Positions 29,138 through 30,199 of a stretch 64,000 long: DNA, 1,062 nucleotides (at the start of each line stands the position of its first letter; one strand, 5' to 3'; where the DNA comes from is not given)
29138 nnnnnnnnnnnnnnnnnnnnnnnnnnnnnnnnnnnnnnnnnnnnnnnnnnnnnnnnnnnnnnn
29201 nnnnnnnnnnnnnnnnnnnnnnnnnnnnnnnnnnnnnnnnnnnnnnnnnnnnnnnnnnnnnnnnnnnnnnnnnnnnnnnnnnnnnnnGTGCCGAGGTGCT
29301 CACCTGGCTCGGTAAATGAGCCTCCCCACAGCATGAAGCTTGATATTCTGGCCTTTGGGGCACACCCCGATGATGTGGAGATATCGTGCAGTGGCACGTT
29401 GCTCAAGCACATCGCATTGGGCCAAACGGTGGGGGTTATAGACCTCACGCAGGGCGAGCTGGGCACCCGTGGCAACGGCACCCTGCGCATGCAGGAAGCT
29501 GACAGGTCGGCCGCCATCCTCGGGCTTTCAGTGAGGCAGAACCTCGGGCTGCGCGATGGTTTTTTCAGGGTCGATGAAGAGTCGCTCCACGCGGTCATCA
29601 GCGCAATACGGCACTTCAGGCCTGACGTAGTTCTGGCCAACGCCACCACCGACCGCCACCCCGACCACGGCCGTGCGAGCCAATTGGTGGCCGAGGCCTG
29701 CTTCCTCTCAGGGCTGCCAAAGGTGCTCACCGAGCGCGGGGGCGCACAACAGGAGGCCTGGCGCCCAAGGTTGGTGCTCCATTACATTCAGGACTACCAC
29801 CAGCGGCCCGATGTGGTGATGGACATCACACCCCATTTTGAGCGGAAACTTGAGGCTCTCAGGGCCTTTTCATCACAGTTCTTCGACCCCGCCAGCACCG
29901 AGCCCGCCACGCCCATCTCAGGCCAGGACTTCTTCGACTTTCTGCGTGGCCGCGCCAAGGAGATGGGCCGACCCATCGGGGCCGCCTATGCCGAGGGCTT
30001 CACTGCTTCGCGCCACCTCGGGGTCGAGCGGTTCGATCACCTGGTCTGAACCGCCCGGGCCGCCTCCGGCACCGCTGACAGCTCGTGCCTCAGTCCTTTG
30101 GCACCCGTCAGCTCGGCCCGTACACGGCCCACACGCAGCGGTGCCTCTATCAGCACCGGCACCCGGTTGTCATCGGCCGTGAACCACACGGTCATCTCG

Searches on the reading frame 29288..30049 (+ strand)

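Call 69: search_protein_families(library=pfam, proteins=[window:29288-30049:+], max_evalue=0.001)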
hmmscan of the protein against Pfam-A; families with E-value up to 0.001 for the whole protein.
window:29288-30049:+ (253 aa): 1 family
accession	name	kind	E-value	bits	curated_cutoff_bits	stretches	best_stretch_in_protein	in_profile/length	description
PF02585.22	PIG-L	-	1.3e-24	87.6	28.2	1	21-138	1-129/129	GlcNAc-PI de-N-acetylase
